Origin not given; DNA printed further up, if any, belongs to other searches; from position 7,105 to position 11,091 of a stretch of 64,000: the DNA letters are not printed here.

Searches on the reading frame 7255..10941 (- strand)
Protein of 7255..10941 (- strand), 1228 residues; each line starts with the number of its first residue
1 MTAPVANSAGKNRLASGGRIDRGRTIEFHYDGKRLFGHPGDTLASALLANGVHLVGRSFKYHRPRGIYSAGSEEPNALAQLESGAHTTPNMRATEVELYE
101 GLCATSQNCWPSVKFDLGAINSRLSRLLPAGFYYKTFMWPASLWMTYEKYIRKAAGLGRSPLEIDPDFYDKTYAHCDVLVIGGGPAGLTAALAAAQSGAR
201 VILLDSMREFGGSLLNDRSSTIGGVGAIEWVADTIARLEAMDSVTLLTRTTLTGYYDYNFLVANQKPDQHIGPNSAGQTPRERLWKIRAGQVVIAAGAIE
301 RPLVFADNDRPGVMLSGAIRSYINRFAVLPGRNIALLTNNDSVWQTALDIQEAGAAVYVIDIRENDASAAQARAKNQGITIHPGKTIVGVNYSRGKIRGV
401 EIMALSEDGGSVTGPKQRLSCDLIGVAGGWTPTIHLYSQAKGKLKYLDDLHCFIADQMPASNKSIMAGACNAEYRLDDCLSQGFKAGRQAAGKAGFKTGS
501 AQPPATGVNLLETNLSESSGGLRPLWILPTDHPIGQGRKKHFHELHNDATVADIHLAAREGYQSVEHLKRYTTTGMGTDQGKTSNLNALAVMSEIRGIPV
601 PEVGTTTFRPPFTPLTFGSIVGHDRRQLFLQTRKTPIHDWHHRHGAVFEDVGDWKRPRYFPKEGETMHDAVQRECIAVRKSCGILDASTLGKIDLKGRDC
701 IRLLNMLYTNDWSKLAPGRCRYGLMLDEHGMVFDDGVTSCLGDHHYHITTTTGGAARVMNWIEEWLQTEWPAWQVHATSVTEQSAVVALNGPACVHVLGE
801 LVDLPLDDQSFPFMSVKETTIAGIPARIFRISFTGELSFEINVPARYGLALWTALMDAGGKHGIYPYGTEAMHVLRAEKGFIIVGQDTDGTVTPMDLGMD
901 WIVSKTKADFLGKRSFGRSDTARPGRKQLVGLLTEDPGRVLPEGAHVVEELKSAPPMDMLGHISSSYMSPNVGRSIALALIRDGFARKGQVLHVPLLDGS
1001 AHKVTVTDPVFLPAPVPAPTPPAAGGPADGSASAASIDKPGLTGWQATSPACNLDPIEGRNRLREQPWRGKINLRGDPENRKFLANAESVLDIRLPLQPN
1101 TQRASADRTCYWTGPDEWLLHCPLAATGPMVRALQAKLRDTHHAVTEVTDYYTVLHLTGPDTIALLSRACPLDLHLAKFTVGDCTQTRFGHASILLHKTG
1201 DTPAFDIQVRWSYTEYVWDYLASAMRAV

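Call 25: search_protein_families(library=ncbifam, proteins=[window:7255-10941:-], max_evalue=0.00001)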
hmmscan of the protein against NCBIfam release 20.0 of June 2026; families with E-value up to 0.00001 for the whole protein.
window:7255-10941:- (1228 aa): 26 families (the best 25 are shown)
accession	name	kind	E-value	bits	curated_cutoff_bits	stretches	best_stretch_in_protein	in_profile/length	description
TIGR01372.1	soxA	subfamily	0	1388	1164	1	11-1012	3-987/996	sarcosine oxidase subunit alpha family protein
NF001567.0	PRK00389.1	subfamily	1e-61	208.9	300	1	632-1012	3-353/359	glycine cleavage system aminomethyltransferase GcvT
TIGR00528.1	gcvT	equivalog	5.4e-49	167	235.85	1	633-1012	2-360/362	glycine cleavage system aminomethyltransferase GcvT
NF053776.1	TmaoDeMthMsil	equivalog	4.7e-45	154.3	1100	1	631-1005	384-745/763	trimethylamine N-oxide demethylase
NF010093.0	PRK13579.1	equivalog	1.1e-41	142.9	459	1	632-1012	9-364/371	glycine cleavage system aminomethyltransferase GcvT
TIGR01375.1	soxG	subfamily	4.2e-33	114.4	143.95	1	1074-1225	1-150/152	sarcosine oxidase subunit gamma family protein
NF009133.0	PRK12486.1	equivalog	2e-23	82.9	410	1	666-1005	39-363/369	dimethylsulfoniopropionate demethylase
TIGR03997.1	mycofact_OYE_2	equivalog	1.1e-08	33.9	793.15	1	176-287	380-482/645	mycofactocin system FadH/OYE family oxidoreductase 2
NF047633.1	SyrngDmethDesA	equivalog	3e-08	32.6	800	1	674-882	39-250/453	syringate O-demethylase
NF006130.0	PRK08274.1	equivalog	5.6e-08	32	369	1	174-206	4-36/467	FAD-dependent tricarballylate dehydrogenase TcuA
NF009410.0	PRK12771.1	subfamily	5.6e-08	31.8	516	0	177-214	140-177/566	NAD(P)-binding protein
NF004789.0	PRK06134.1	subfamily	1.5e-07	30.4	747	1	172-213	9-50/581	FAD-dependent oxidoreductase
NF010374.0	PRK13800.1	equivalog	2.1e-07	29.6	1196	1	166-206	4-44/898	fumarate reductase/succinate dehydrogenase flavoprotein subunit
TIGR01292.1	TRX_reduct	equivalog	2.5e-07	29.8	343.45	0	177-214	2-38/300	thioredoxin-disulfide reductase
NF005511.0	PRK07121.1-4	equivalog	2.7e-07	29.4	466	1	160-212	5-57/553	FAD-binding protein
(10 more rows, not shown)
